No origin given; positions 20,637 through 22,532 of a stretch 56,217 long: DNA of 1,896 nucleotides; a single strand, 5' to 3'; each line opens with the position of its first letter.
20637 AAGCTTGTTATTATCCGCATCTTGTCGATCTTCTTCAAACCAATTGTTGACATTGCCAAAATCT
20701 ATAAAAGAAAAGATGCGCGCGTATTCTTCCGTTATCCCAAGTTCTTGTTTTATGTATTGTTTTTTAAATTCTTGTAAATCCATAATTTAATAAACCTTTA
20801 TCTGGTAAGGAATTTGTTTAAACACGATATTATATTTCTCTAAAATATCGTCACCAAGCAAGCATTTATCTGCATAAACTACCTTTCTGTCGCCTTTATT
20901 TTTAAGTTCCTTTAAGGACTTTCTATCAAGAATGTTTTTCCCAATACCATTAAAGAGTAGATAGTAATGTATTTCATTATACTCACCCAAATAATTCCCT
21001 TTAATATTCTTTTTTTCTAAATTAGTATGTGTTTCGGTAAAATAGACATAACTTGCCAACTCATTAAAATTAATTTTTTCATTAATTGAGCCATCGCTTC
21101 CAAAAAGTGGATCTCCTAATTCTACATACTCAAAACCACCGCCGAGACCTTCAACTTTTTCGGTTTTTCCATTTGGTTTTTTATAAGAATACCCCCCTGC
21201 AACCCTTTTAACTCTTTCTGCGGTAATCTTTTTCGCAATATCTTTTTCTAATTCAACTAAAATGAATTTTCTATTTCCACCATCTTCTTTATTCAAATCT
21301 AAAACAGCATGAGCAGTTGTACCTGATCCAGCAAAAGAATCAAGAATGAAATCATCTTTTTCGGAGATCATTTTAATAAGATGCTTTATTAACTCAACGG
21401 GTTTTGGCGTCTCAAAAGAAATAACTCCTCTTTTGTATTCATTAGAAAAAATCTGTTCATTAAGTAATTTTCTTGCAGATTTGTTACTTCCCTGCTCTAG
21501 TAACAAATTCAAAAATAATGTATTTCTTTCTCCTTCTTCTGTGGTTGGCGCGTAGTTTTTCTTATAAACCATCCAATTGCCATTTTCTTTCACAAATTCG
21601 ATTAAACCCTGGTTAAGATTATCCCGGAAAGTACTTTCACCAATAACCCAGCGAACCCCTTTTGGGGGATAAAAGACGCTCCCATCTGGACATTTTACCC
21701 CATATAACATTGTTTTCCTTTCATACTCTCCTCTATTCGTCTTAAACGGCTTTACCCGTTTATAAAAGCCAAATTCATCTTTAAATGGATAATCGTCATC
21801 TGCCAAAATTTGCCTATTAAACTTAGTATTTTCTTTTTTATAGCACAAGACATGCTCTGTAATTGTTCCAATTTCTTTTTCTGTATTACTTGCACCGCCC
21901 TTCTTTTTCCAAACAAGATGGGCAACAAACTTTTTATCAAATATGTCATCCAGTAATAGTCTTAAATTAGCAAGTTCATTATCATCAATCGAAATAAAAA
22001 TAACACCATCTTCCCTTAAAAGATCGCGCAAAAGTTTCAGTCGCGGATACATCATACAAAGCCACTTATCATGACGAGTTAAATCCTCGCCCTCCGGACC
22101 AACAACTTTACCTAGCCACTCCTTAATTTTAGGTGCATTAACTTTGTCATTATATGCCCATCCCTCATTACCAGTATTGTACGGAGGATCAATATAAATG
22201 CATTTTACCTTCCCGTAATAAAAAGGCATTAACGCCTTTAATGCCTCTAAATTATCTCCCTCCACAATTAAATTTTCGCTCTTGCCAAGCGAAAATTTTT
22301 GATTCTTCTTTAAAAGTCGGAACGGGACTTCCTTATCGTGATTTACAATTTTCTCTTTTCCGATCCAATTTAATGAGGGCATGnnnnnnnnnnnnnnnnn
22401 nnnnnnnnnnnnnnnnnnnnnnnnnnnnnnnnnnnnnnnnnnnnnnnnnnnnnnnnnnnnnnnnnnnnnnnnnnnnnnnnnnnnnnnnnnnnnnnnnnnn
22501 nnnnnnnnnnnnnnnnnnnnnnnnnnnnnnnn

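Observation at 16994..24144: Candidate composite defence island: type III-like Mod/Res split by an NYN nuclease gene and bracketed by a ClpP-fold protease, a PIN-like unknown and an Rx4H unknown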

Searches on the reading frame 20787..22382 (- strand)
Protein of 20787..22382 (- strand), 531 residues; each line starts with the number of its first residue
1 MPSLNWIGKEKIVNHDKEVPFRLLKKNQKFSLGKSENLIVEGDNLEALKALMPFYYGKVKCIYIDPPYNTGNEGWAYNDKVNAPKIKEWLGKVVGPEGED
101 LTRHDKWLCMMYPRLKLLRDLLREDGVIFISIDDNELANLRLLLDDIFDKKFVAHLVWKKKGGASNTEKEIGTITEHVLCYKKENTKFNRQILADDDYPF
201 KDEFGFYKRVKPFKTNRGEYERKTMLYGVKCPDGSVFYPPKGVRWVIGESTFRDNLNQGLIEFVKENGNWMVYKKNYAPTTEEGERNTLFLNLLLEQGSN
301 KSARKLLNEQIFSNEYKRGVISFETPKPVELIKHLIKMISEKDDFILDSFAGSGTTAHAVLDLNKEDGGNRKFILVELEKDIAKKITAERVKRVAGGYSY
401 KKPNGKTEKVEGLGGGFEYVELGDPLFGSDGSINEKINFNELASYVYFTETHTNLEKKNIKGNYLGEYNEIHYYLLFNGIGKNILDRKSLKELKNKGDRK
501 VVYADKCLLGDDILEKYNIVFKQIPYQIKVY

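Call 3: search_protein_families(library=pfam, proteins=[window:20787-22382:-], max_evalue=0.01)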
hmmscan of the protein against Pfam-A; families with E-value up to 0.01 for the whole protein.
window:20787-22382:- (531 aa): 2 families
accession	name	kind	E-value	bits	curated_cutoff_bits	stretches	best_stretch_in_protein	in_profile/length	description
PF01555.25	N6_N4_Mtase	-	1.1e-39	137.1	26.7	1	59-385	1-218/221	DNA methylase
PF03602.21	Cons_hypoth95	-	0.0033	17.5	24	0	12-90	69-142/182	Conserved hypothetical protein 95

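Call 4: search_protein_families(library=padloc, proteins=[window:20787-22382:-], max_evalue=0.01)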
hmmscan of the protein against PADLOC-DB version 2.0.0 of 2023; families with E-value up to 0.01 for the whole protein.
window:20787-22382:- (531 aa): 49 families (the best 25 are shown)
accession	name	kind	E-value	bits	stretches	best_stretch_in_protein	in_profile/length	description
PDLC03644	MTase_III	-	2.5e-168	559.2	1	1-530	1-541/542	Type III methyltransferase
PDLC03640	MTase_III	-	8.8e-109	362.7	3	1-184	1-199/654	Type III methyltransferase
PDLC03634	MTase_III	-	3.5e-95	318.2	1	4-389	60-455/621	Type III methyltransferase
PDLC03641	MTase_III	-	2.9e-81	271.9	1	3-391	67-459/657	Type III methyltransferase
PDLC03636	MTase_III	-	6.4e-59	198.2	2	99-437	88-449/575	Type III methyltransferase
PDLC03637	MTase_III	-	2e-55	186.4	1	34-391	119-466/513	Type III methyltransferase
PDLC03642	MTase_III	-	1.2e-51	174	1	35-406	81-426/528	Type III methyltransferase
PDLC03639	MTase_III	-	9.6e-51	170.8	2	34-247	85-286/639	Type III methyltransferase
PDLC03635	MTase_III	-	4.1e-49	165.9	3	103-192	264-359/708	Type III methyltransferase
PDLC03638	MTase_III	-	4.4e-36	122.5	2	104-399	428-685/816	Type III methyltransferase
PDLC03643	MTase_III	-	2.8e-34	117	1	111-380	1-268/465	Type III methyltransferase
PDLC03354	MTase_II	-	7.7e-32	108.8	1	31-366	50-364/425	Type II methyltransferase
PDLC03646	MTase_III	-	3.7e-31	105.8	2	320-407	764-850/1057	Type III methyltransferase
PDLC03645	MTase_III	-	8.6e-28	94.8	2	38-153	141-243/709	Type III methyltransferase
PDLC03278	MTase_II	-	5.2e-27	93.3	2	323-391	285-353/390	Type II methyltransferase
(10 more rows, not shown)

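Call 5: search_protein_families(library=ncbifam, proteins=[window:20787-22382:-], max_evalue=0.1)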
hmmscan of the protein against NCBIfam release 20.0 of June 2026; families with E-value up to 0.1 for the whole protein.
window:20787-22382:- (531 aa): 4 families
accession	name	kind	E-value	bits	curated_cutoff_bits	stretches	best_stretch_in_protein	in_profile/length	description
NF008572.0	PRK11524.1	equivalog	1.5e-14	53.8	292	2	324-392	196-257/294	adenine-specific DNA-methyltransferase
NF050803.1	DnaMtaseCcrMCaul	equivalog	8.8e-09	34.7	830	1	321-395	184-251/350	adenine-specific DNA-methyltransferase CcrM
NF010253.0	PRK13699.1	subfamily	1.6e-05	24.7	244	1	292-380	115-195/226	DNA methyltransferase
TIGR00095.1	TIGR00095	equivalog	0.0098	15.6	117.5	0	12-72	80-138/194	16S rRNA (guanine(966)-N(2))-methyltransferase RsmD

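Call 6: search_protein_families(library=phrogs, proteins=[window:20787-22382:-], max_evalue=0.1)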
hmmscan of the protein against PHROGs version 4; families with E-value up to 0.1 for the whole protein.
window:20787-22382:- (531 aa): 11 families
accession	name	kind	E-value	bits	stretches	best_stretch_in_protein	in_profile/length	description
phrog_67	-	other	4.3e-49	169.2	1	2-502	82-467/743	DNA methyltransferase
phrog_26713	-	other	1e-16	61.6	1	36-82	5-51/74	methyltransferase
phrog_498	-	other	2e-11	44.1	1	20-384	185-414/633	DNA methyltransferase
phrog_18293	-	other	1.2e-10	42.4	1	312-393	37-109/119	methyltransferase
phrog_3008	-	other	4.1e-10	40.4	1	324-396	151-217/244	DNA methyltransferase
phrog_6952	-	other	7.9e-06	26.8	1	327-385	118-170/181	DNA methyltransferase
phrog_23148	-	unknown function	4.2e-05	24.6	1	324-379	86-135/165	-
phrog_8769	-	other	0.00079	20.2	1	333-383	2-46/71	methyltransferase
phrog_23085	-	unknown function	0.0015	19.2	1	317-360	38-81/138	-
phrog_5456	-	unknown function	0.039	15.2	0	250-276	2-28/102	-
phrog_21296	-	unknown function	0.086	13.8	0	137-201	69-132/147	-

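Call 25: find_related_loci(query=window:20787-22382:-, collection=metagenome_contigs, flank=8000)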
Query window:20787-22382:- (531 aa) in metagenome_contigs; peptide patterns used: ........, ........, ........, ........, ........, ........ (x = any residue, [..] = any of these).
600 stretches matched a pattern (row limit reached: there are more); 573 encode a relative of the query (tblastn E <= 1e-3); the best 80 are kept; 80 distinct loci.
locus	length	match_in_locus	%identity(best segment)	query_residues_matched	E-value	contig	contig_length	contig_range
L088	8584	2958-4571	60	1-531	0e+0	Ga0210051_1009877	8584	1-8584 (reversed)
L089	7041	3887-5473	58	1-531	0e+0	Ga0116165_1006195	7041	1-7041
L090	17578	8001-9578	58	1-531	0e+0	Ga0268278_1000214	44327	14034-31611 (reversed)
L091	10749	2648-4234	57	1-531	0e+0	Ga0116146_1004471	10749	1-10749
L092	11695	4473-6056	56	1-531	1e-177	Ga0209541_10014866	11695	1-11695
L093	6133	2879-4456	55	1-531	9e-180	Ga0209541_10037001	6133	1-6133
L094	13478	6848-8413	54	1-531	3e-170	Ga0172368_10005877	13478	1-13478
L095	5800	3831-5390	53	1-531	9e-172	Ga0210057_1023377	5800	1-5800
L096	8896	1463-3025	52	1-531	3e-163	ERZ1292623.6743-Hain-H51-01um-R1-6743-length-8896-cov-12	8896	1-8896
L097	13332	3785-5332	51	1-531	2e-163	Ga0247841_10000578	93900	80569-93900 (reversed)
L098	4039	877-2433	51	1-531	3e-167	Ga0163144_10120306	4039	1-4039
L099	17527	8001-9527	49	1-531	2e-160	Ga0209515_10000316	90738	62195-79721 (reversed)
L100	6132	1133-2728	50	1-529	3e-159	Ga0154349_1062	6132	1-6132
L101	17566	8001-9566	52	1-531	7e-158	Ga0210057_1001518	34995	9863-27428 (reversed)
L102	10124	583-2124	52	1-531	8e-158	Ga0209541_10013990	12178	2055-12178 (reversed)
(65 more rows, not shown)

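Call 30: search_protein_families(library=pfam, alignment_id=A4, max_evalue=0.001)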
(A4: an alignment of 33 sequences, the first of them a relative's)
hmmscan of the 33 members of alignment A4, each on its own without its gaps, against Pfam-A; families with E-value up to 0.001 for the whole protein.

A. member 1, L090:9587-10237:+ (216 aa): 0 families

B. families by the number of members that match (of 33 scanned): 25 families
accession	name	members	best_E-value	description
PF13310.11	Virulence_RhuM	3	1.2e-108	Virulence protein RhuM family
PF12686.12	DUF3800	2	6.6e-19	Protein of unknown function (DUF3800)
PF18734.6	HEPN_AbiU2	2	9.8e-10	AbiU2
PF06250.17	YhcG_C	1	5.2e-64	YhcG PDDEXK nuclease domain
PF14103.11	DUF4276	1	7.9e-56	Domain of unknown function (DUF4276)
PF17761.7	DUF1016_N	1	8.2e-40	DUF1016 N-terminal domain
PF13304.12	AAA_21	1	6.7e-31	AAA domain, putative AbiEii toxin, Type IV TA system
PF05635.17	23S_rRNA_IVP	1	5.5e-27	23S rRNA-intervening sequence protein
PF21784.3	Bflower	1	1.3e-24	4-fold beta flower protein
PF13749.12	HATPase_c_4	1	4.2e-20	Putative ATP-dependent DNA helicase recG C-terminal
PF10049.14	DUF2283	1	1e-19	Protein of unknown function (DUF2283)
PF02463.25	SMC_N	1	7.1e-16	RecF/RecN/SMC N terminal domain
PF13175.12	AAA_15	1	1.9e-15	AAA ATPase domain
PF04326.19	SLFN_AlbA_2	1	2.8e-14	Schlafen, AlbA_2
PF01936.24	NYN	1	7.8e-14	NYN domain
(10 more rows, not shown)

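Call 98: search_protein_families(library=pfam, proteins=[L088:1302-2066:+, L088:2070-2534:+, L088:2515-2952:+], max_evalue=0.001)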
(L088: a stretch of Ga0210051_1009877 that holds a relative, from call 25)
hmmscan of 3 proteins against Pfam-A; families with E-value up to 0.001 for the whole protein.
L088:1302-2066:+ (254 aa): 0 families

L088:2070-2534:+ (154 aa): 0 families

L088:2515-2952:+ (145 aa): 0 families

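Call 101: search_solved_structures(query=window:20787-22382:-, max_evalue=0.00001)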
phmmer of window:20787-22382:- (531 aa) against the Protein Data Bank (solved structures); distinct sequences matched with E-value up to 0.00001: 4.
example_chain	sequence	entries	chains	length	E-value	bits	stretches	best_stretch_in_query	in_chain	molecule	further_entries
6k0w_B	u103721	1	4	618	1e-52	182.6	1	35-385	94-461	Adenine specific DNA methyltransferase (Mod)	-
4zcf_A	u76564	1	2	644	6.8e-42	146.9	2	3-185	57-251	Restriction endonuclease EcoP15I, modification subunit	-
7dsu_A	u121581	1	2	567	1.6e-35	125.9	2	286-398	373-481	Mbo45V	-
1g60_A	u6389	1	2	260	3.5e-07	32.3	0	321-363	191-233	Adenine-specific Methyltransferase MboIIA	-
